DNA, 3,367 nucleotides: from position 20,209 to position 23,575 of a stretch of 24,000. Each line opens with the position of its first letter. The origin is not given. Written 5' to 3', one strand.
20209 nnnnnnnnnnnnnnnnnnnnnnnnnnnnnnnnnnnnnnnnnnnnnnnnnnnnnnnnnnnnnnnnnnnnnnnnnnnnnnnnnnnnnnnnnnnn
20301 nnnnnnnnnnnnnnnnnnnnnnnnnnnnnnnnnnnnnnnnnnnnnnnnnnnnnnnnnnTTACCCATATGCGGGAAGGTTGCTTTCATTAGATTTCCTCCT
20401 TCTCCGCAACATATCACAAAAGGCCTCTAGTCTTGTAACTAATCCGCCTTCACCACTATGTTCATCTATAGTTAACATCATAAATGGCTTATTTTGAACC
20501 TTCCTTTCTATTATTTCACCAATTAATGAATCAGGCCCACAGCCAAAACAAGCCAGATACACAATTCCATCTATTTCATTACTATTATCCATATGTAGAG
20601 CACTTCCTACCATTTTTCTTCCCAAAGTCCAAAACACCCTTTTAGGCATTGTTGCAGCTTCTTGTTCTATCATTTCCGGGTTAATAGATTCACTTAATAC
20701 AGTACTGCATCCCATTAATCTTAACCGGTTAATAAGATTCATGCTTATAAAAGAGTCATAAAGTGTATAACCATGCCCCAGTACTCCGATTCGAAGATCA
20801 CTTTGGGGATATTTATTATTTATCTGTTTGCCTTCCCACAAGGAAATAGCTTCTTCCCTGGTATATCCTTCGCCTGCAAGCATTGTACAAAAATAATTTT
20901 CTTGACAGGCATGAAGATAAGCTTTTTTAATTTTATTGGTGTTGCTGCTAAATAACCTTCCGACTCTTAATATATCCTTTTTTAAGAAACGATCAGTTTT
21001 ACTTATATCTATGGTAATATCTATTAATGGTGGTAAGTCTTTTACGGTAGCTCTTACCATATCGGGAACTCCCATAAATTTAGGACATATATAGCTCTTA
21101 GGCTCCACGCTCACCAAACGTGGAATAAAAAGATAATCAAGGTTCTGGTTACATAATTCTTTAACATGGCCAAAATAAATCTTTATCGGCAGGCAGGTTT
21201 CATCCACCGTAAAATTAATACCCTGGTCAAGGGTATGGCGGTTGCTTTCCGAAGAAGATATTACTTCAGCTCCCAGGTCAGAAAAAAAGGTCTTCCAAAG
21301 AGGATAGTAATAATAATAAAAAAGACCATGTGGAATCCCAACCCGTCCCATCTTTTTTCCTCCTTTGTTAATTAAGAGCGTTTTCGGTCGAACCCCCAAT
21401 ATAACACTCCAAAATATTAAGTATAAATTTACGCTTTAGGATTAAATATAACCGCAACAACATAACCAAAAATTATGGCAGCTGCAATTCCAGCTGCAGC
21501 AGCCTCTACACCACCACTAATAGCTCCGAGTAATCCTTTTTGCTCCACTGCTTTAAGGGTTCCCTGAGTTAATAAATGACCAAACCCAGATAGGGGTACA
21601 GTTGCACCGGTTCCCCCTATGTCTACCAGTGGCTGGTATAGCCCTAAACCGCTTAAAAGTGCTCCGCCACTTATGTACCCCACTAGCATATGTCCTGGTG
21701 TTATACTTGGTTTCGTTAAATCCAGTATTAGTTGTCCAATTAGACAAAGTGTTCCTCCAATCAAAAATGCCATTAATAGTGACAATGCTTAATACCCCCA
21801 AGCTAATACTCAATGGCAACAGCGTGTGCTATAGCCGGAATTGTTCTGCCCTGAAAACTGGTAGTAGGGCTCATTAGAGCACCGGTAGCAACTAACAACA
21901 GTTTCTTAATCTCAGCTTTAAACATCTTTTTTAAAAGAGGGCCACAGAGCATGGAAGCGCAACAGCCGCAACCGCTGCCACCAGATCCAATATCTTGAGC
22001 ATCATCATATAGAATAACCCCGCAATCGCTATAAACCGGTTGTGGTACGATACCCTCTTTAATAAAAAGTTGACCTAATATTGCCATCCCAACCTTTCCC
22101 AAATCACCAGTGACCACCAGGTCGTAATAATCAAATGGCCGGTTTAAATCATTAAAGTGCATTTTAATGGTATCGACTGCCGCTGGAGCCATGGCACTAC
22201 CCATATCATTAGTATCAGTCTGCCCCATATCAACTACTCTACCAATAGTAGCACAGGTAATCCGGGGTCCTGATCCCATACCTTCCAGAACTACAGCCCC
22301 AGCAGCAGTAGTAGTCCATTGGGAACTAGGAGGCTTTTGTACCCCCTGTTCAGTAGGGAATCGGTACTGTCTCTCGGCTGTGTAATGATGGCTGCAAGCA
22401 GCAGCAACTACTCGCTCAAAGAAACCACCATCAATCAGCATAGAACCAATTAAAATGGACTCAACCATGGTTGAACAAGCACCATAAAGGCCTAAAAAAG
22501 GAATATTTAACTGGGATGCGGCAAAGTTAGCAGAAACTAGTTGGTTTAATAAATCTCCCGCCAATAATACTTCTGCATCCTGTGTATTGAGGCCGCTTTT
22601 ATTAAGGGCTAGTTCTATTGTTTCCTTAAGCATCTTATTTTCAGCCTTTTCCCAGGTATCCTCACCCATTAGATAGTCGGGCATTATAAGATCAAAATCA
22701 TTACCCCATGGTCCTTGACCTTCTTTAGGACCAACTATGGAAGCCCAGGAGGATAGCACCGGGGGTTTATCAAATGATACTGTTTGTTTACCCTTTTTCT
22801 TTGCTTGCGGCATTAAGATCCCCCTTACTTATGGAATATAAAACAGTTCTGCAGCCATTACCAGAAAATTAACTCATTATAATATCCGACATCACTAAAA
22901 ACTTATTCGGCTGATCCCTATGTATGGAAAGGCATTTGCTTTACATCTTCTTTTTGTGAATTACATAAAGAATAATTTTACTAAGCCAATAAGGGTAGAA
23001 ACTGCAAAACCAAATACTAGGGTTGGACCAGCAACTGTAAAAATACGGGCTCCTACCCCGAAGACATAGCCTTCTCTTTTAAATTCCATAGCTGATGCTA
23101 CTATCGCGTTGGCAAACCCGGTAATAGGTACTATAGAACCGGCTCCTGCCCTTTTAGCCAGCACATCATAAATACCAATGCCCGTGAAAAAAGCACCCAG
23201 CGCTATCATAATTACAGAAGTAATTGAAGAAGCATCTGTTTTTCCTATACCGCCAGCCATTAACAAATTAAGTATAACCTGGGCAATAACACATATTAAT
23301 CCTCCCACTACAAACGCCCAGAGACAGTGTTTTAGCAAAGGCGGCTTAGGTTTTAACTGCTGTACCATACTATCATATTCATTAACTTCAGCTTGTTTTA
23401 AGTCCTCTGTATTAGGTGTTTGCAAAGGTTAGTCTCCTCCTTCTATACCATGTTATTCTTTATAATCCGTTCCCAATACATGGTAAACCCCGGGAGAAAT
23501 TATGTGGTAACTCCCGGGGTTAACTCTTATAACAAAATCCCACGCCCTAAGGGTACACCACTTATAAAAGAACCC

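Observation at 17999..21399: Split, permuted BCR/HAD-type radical-enzyme system directly downstream of spoVAC-AD-AE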

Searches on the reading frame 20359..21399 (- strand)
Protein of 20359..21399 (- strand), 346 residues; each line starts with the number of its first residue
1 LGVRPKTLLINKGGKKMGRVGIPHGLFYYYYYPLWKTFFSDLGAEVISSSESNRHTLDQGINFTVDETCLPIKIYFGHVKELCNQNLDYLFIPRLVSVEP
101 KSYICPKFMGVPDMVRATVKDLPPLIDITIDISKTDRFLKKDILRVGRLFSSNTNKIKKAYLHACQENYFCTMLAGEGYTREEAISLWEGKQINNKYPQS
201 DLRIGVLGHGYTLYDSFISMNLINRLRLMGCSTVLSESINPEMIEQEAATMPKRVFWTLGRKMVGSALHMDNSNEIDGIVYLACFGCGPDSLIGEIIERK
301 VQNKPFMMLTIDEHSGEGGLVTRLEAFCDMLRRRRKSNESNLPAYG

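Call 3: search_protein_families(library=pfam, proteins=[window:20359-21399:-], max_evalue=0.01)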
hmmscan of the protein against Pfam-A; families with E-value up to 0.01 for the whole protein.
window:20359-21399:- (346 aa): 2 families
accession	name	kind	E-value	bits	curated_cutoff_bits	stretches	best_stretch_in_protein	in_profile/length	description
PF09989.15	DUF2229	-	4.3e-50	170.8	29.4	1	19-238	1-217/218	CoA enzyme activase uncharacterised domain (DUF2229)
PF06050.19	HGD-D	-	0.00014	22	28.4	1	270-331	278-342/342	2-hydroxyglutaryl-CoA dehydratase, D-component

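Call 4: search_protein_families(library=ncbifam, proteins=[window:20359-21399:-], max_evalue=0.01)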
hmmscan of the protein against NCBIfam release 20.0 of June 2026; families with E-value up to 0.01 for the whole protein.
window:20359-21399:- (346 aa): 0 families

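Call 30: find_homologous_proteins(query=window:20359-21351:-, max_evalue=1e-10)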
Query window:20359-21351:- (330 aa): 4848 proteins with E <= 1e-10 among 5953 candidates; the best 120 are listed.
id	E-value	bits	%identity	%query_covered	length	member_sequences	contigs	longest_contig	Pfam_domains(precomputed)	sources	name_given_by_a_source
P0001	7.9e-226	766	100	100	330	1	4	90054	PF09989.16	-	-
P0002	1.4e-183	628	82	100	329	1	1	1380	PF09989.16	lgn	-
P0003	8.5e-182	622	80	100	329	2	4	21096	PF09989.16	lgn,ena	-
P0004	8.4e-180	615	78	100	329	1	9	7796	PF09989.16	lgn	-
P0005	1.6e-179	614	78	100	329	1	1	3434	PF09989.16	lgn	-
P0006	1.6e-177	608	76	100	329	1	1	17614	PF09989.16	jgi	jgi:predicted nucleotide-binding protein (sugar kinase/HSP70/actin superfamily)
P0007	1.5e-176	604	78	100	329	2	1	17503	PF09989.16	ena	-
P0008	4.8e-176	603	77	100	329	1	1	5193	PF09989.16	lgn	-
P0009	4.2e-175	600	77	100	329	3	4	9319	PF09989.16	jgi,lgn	-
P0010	1.1e-174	598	77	100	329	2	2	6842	PF09989.16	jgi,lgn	-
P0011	1.4e-170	585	76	100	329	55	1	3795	PF09989.16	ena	-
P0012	5.7e-157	540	68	100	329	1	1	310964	PF09989.16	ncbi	-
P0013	2.1e-156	538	68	100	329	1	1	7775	PF09989.16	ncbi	ncbi:MAG: acyl-CoA dehydratase activase-related protein, partial [Syntrophomonas sp.]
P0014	2.6e-155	535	68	100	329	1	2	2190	PF09989.16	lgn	-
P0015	4.7e-155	534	68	100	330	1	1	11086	PF09989.16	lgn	-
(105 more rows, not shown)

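Call 32: find_related_loci(query=A1, collection=genome_contigs, flank=10000)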
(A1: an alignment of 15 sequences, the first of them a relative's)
Query A1 (330 aa) in genome_contigs; peptide patterns used: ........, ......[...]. (x = any residue, [..] = any of these).
475 stretches matched a pattern; 425 encode a relative of the query (tblastn E <= 1e-3); the best 80 are kept; 80 distinct loci.
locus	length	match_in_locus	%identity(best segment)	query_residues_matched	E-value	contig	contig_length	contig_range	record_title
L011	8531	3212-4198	77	1-330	1e-178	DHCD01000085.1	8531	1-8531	MAG TPA_asm: Syntrophomonas sp. UBA4911 UBA4911_contig_15490, whole genome shotgun sequence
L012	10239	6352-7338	77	1-330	2e-177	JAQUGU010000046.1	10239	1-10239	MAG: Syntrophomonadaceae bacterium isolate STCSWMC_231 NODE_19820_length_10239_cov_10.275119_ST_CSWMC, whole genome shot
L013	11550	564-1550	78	1-330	3e-177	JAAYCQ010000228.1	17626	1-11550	MAG: Syntrophomonadaceae bacterium isolate AS06rmzACSIP_469 546028_AS06, whole genome shotgun sequence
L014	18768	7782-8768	77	1-330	3e-177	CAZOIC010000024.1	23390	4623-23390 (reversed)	MAG TPA_asm: uncultured Syntrophomonas sp. isolate binchicken_co39_462 genome assembly, contig: NODE_5281_length_23390_c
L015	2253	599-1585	76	1-330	0e+0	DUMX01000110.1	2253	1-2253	MAG TPA_asm: Gelria sp. isolate AS05jafATM_10 24097_AS05, whole genome shotgun sequence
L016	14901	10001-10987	76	1-330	3e-174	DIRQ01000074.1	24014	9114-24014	MAG TPA_asm: Syntrophomonas sp. UBA5432 UBA5432_contig_4634, whole genome shotgun sequence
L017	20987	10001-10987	68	1-330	8e-162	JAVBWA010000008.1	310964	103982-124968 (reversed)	MAG: Syntrophomonas sp. isolate ZNE14_Bin50 all_Scaff003146, whole genome shotgun sequence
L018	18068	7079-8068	67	1-330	9e-161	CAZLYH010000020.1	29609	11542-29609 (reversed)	MAG TPA_asm: uncultured Syntrophomonadaceae bacterium isolate binchicken_co152_286 genome assembly, contig: NODE_1802_le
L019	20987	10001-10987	68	1-330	7e-160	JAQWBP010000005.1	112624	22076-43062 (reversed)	MAG: Syntrophomonadaceae bacterium isolate STF2_222 NODE_214_length_112624_cov_43.893117_Sandtown_F2, whole genome shotg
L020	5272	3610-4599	66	1-330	1e-158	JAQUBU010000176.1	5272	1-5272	MAG: Syntrophomonadaceae bacterium isolate STCSWMC_114 NODE_56548_length_5272_cov_2.560155_ST_CSWMC, whole genome shotgu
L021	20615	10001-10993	65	1-330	2e-154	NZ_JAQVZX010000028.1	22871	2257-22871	MAG: Syntrophomonas sp. isolate STF2_183 NODE_5317_length_22871_cov_17.077779_Sandtown_F2, whole genome shotgun sequence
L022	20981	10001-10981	66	3-330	1e-153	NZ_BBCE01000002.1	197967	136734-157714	Syntrophomonas palmitatica JCM 14374, whole genome shotgun sequence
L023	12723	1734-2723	67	1-330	1e-153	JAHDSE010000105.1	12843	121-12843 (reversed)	MAG: Syntrophomonadaceae bacterium isolate SV3-B16.2 k141_49773, whole genome shotgun sequence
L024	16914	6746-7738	62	1-330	1e-152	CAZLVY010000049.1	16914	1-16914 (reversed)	MAG TPA_asm: uncultured Syntrophomonas sp. isolate SRP192927_co2_454 genome assembly, contig: NODE_5522_length_16914_cov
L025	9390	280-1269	64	1-330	6e-152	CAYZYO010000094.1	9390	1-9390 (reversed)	MAG TPA_asm: uncultured Syntrophomonadaceae bacterium isolate SRP241341_co1_255 genome assembly, contig: NODE_7548_lengt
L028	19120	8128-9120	64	1-330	6e-151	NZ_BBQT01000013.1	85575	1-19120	Syntrophomonas wolfei subsp. methylbutyratica strain JCM 14075, whole genome shotgun sequence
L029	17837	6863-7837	62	1-325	1e-150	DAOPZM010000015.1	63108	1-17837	MAG TPA_asm: Syntrophomonadaceae bacterium isolate AMR_MDS_1288 NODE_323_length_63108_cov_13.463356, whole genome shotgu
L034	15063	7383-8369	64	1-330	1e-149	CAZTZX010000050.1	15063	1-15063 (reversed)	MAG TPA_asm: uncultured Syntrophomonas sp. isolate SRP192927_co2_488 genome assembly, contig: NODE_6694_length_15063_cov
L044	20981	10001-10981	63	3-330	3e-147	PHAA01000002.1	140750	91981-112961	MAG: Firmicutes bacterium HGW-Firmicutes-15 bjp_ig2069_scaffold_97, whole genome shotgun sequence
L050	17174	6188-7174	63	1-330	2e-146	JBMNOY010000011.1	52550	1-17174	MAG: Syntrophomonadaceae bacterium isolate SBF912SR2HQ0010 scaffold_2534_c1, whole genome shotgun sequence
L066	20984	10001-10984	62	3-330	9e-144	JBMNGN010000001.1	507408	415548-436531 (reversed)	MAG: Syntrophomonadaceae bacterium isolate SBF912LR0HQ0112 contig_14975, whole genome shotgun sequence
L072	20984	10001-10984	61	1-330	2e-142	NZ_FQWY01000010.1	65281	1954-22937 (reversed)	Thermosyntropha lipolytica DSM 11003, whole genome shotgun sequence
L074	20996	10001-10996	62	1-330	3e-142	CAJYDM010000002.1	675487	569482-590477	MAG: Syntrophomonas sp. DTU019 isolate UFZ-1H11 genome assembly, contig: 2, whole genome shotgun sequence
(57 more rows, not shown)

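Call 35: search_protein_families(library=pfam, proteins=[L019:7913-8505:+, L019:8478-9997:+, L028:6626-8130:+, L072:8498-9996:+, L050:5585-6162:+, L074:9379-9992:+, L016:9558-10003:+], max_evalue=0.001)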
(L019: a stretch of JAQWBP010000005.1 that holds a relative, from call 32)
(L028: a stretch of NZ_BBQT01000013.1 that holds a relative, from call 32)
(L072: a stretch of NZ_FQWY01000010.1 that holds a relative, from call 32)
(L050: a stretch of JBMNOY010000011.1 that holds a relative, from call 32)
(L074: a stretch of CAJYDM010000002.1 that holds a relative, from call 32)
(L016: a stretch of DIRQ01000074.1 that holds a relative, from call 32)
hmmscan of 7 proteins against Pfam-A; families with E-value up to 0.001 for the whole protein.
L019:7913-8505:+ (197 aa): 1 family
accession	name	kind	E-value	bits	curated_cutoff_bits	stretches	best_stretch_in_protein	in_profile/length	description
PF14097.11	SpoVAE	-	5.9e-61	205.7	27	1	12-192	1-180/180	Stage V sporulation protein AE1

L019:8478-9997:+ (506 aa): 1 family
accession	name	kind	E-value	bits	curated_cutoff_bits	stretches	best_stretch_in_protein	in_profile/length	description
PF03323.18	GerA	-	9.6e-163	542.4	27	1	27-486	2-465/466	Bacillus/Clostridium GerA spore germination protein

L028:6626-8130:+ (501 aa): 1 family
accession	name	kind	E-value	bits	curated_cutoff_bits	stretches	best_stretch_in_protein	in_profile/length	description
PF03323.18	GerA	-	6e-159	529.9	27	1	21-479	3-465/466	Bacillus/Clostridium GerA spore germination protein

L072:8498-9996:+ (499 aa): 1 family
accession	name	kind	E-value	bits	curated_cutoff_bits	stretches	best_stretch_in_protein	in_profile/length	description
PF03323.18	GerA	-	2.8e-159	531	27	1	23-480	5-465/466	Bacillus/Clostridium GerA spore germination protein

L050:5585-6162:+ (192 aa): 1 family
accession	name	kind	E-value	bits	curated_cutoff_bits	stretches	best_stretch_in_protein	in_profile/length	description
PF14097.11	SpoVAE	-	5e-60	202.7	27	1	8-186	1-179/180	Stage V sporulation protein AE1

L074:9379-9992:+ (204 aa): 1 family
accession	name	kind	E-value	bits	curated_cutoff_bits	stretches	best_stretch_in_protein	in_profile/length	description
PF14097.11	SpoVAE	-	5e-53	179.9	27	1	8-185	2-180/180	Stage V sporulation protein AE1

L016:9558-10003:+ (148 aa): 0 families

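Call 64: search_protein_families(library=pfam, proteins=[L034:11298-12287:-, L066:13117-13845:-, L029:12940-13641:+, L044:15289-16404:+], max_evalue=0.00001)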
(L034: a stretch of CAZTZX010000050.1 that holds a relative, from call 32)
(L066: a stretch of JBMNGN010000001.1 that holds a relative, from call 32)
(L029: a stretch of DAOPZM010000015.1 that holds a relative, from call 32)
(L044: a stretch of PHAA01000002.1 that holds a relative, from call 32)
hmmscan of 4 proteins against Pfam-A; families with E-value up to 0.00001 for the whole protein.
L034:11298-12287:- (329 aa): 1 family
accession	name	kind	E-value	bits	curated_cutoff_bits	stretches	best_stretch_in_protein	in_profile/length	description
PF09084.16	NMT1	-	1.2e-72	244.7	20.5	1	44-257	1-216/216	NMT1/THI5 like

L066:13117-13845:- (242 aa): 2 families
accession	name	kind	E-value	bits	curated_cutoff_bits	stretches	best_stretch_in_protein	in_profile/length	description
PF00005.33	ABC_tran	-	1.6e-29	103.7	25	1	19-159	1-137/137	ABC transporter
PF13304.12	AAA_21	-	3.5e-08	34.3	27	0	125-191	232-300/304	AAA domain, putative AbiEii toxin, Type IV TA system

L029:12940-13641:+ (233 aa): 2 families
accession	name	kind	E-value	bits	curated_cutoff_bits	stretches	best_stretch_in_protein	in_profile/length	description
PF12847.13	Methyltransf_18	-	4.1e-45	153.9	27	1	7-155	3-151/151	Methyltransferase domain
PF04816.18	TrmK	-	6.3e-43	147.1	27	1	23-227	2-204/205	tRNA (adenine(22)-N(1))-methyltransferase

L044:15289-16404:+ (371 aa): 1 family
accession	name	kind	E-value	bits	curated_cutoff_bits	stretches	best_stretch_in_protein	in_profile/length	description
PF01784.24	DUF34_NIF3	-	5e-85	285.6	23.4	1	4-363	2-251/256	Duf34/NIF3 (NGG1p interacting factor 3)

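Call 67: search_solved_structures(query=A1, max_evalue=1)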
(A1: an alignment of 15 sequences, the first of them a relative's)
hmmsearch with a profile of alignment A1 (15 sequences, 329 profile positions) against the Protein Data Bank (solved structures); distinct sequences matched with E-value up to 1: 2.
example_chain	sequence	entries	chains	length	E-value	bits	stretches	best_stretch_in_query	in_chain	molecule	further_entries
7yyl_C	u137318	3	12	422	0.12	14.7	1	249-315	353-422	Dehydratase family protein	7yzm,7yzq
6eno_A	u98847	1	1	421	0.25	13.7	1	249-314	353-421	Dehydratase family protein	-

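Call 79: predict_structure(alignment_id=A1)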
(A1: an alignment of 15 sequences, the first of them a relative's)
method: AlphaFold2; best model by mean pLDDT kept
length: 330 residues; sequences in the alignment: 15
mean_pLDDT: 85.2   pTM: 0.86
mean pLDDT of the five models: 85.2, 84.9, 84.2, 82.5, 82.0
residues with pLDDT >= 90: 161; 70-90: 124; 50-70: 41; < 50: 4
segments of 3 or more residues with pLDDT < 50: none
pLDDT, mean of each block of 10 residues (from residue 1): 90 90 97 93 87 87 94 87 58 86 91 66 83 95 97 93 91 84 82 83 90 91 88 71 75 92 87 80 90 82 85 88 58
secondary structure, 60 per line:
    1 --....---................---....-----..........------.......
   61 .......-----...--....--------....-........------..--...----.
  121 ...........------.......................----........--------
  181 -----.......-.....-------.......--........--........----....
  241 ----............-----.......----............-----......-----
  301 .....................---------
elements in order: E3-6 H10-25 E29-32 H38-47 H54-67 E73-75 E78-81 H90-93 H95-102 E113-115 H120-131 H138-160 H165-172 E186-192 H194-198 H206-212 E215-219 H225-232 H237-240 H245-256 E262-268 H273-284 E290-295 H301-321

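Call 82: fold_search(model_id=the predicted structure, library=pdb)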
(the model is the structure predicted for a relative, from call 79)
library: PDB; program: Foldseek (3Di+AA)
matches with E <= 10: 862; with E <= 0.001: 11
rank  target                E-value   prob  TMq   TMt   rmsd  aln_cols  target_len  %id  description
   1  8s02_B                4.1e-07  1.00  0.53  0.47   8.4       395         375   10  BzdNO-benzoyl-CoA complex (released 2025-03-05)
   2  7yyl_A                4.8e-07  1.00  0.54  0.44   8.2       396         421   14  nucleotide-free DCCP:DCCP-R complex (released 2022-12-28)
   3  3o3m_D                6.0e-07  1.00  0.59  0.53   7.4       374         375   12  (R)-2-Hydroxyisocaproyl-CoA Dehydratase (released 2011-03-16)
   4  6eno                  3.6e-06  1.00  0.55  0.45   7.5       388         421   15  Double cubane cluster oxidoreductase (released 2018-03-14)
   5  7yyl_B                6.0e-06  1.00  0.56  0.46   7.9       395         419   14  nucleotide-free DCCP:DCCP-R complex (released 2022-12-28)
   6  7yyl_D                1.8e-05  1.00  0.48  0.39   9.8       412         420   15  nucleotide-free DCCP:DCCP-R complex (released 2022-12-28)
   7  9g87_B                1.9e-05  1.00  0.51  0.46   8.7       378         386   13  3-methylbenzoyl-CoA reductase from Thauera chlorobenzoica (subunits MbdON ) (released 2026-02-04)
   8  3ist_A                5.3e-04  0.92  0.21  0.24  17.5       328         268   12  Crystal structure of glutamate racemase from Listeria monocytogenes in complex with succinic acid (released 2009-09-22)
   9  2gzm_B                5.6e-04  0.92  0.21  0.25  18.9       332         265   13  Crystal Structure of the Glutamate Racemase from Bacillus anthracis (released 2007-05-29)
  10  3hfr_A                6.6e-04  0.90  0.20  0.24  17.5       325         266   12  Crystal structure of glutamate racemase from Listeria monocytogenes (released 2009-06-09)
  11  2gzm_A                8.2e-04  0.90  0.21  0.25  18.7       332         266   12  Crystal Structure of the Glutamate Racemase from Bacillus anthracis (released 2007-05-29)
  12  2ohv                  1.4e-03  0.90  0.21  0.26  17.3       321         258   11  Structural Basis for Glutamate Racemase Inhibition (released 2007-09-25)
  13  5hko                  1.4e-03  0.63  0.20  0.21  20.7       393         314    9  Crystal structure of ABC transporter Solute Binding Protein MSMEG_3598 from Mycobacterium smegmatis str. MC2 155, target (released 2016-02-03)
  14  3fj1_C                1.6e-03  0.69  0.21  0.21  17.8       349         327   12  Crystal structure of putative phosphosugar isomerase (YP_167080.1) from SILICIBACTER POMEROYI DSS-3 at 1.75 A resoluti (released 2009-01-20)
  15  2vvt_B                1.8e-03  0.84  0.21  0.25  19.5       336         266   12  Glutamate Racemase (MurI) from E. faecalis in complex with a 9-Benzyl Purine inhibitor (released 2008-06-24)
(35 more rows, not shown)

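Call 122: search_protein_representatives(protein=window:20359-21351:-)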
Query: 330 residues. Proteins with E-value up to 0.001 (for the whole library): 2982; up to 1e-10: 1681; up to 1e-30: 552. The best 150 are listed.
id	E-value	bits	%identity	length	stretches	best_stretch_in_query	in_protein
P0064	1.3e-144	497.8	64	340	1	1-330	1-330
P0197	1.3e-92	326.8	48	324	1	12-330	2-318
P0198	1.4e-91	323.5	62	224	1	1-224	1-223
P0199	4.9e-90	318.4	43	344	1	3-320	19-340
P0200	1.8e-88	313.3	45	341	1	3-323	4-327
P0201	1.3e-86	307.2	48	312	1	3-318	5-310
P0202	3.7e-85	302.4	44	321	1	1-318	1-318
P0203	5.4e-85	301.8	40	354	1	3-330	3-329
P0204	1.1e-84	300.9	45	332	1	4-322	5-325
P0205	7.6e-84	298.1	49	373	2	185-319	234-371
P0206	9.8e-83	294.4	41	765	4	3-144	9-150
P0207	8.4e-82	291.4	46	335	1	3-330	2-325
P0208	1.6e-81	290.4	42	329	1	1-322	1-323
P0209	2.9e-81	289.6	37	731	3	3-324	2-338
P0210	3.8e-81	289.2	45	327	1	3-319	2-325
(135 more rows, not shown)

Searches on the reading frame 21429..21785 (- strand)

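Call 3: search_protein_families(library=pfam, proteins=[window:21429-21785:-], max_evalue=0.01)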
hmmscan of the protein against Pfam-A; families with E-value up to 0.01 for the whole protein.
window:21429-21785:- (118 aa): 1 family
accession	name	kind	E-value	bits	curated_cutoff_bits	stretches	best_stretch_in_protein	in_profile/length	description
PF03862.18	SpoVAC_SpoVAEB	-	1.2e-32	113.1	25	1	3-113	2-117/117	SpoVAC/SpoVAEB sporulation membrane protein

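Call 4: search_protein_families(library=ncbifam, proteins=[window:21429-21785:-], max_evalue=0.01)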
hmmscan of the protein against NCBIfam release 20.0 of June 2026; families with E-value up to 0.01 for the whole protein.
window:21429-21785:- (118 aa): 2 families
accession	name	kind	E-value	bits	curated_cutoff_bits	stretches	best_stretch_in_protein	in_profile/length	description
TIGR02839.1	spore_V_AE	equivalog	1.7e-41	141.1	131.1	1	4-117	2-113/114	stage V sporulation protein AE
TIGR02838.1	spore_V_AC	equivalog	5.4e-10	39.1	164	1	4-113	21-132/141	stage V sporulation protein AC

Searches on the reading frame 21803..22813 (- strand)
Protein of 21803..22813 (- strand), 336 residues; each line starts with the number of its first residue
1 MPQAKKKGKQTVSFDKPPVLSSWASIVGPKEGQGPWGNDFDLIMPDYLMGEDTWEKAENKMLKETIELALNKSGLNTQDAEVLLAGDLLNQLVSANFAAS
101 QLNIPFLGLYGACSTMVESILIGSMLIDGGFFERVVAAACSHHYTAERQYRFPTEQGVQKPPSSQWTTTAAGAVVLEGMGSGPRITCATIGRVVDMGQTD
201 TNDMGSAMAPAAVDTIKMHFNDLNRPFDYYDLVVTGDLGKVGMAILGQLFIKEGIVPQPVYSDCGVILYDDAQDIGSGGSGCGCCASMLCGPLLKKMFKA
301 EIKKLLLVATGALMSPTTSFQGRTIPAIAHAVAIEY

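Call 3: search_protein_families(library=pfam, proteins=[window:21803-22813:-], max_evalue=0.01)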
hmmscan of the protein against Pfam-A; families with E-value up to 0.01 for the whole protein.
window:21803-22813:- (336 aa): 1 family
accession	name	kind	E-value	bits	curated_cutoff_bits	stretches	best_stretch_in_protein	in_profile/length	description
PF07451.17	SpoVAD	-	4.4e-147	489.5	22.1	1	8-335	1-329/329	Stage V sporulation protein AD (SpoVAD)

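Call 4: search_protein_families(library=ncbifam, proteins=[window:21803-22813:-], max_evalue=0.01)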
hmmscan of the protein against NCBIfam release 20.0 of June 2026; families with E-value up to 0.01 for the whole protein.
window:21803-22813:- (336 aa): 3 families
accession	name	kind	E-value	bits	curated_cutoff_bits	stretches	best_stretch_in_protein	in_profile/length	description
NF006160.0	PRK08304.1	subfamily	3.6e-149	496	402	1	4-335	2-334/337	stage V sporulation protein AD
TIGR02845.1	spore_V_AD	equivalog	7.1e-137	455.5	411.8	1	9-335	1-327/327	stage V sporulation protein AD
NF009069.0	PRK12404.1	subfamily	3.1e-129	430.7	442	1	6-336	2-333/338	stage V sporulation protein AD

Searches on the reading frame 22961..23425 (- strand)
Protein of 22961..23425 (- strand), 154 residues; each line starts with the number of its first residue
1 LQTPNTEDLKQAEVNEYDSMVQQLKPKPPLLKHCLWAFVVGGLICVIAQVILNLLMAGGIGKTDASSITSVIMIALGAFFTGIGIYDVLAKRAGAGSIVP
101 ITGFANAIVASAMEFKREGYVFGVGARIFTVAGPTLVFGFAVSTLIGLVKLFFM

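Call 3: search_protein_families(library=pfam, proteins=[window:22961-23425:-], max_evalue=0.01)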
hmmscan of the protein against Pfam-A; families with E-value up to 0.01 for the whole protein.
window:22961-23425:- (154 aa): 1 family
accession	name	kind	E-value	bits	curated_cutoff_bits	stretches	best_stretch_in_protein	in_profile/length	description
PF03862.18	SpoVAC_SpoVAEB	-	2e-38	131.7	25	1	34-149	2-117/117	SpoVAC/SpoVAEB sporulation membrane protein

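Call 4: search_protein_families(library=ncbifam, proteins=[window:22961-23425:-], max_evalue=0.01)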
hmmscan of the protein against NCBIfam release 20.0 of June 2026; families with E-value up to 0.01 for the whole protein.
window:22961-23425:- (154 aa): 2 families
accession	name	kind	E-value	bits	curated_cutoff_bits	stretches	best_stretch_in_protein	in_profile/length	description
TIGR02838.1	spore_V_AC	equivalog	4.3e-52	175.6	164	1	15-152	1-139/141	stage V sporulation protein AC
TIGR02839.1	spore_V_AE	equivalog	7.2e-17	61.7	131.1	1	35-149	2-109/114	stage V sporulation protein AE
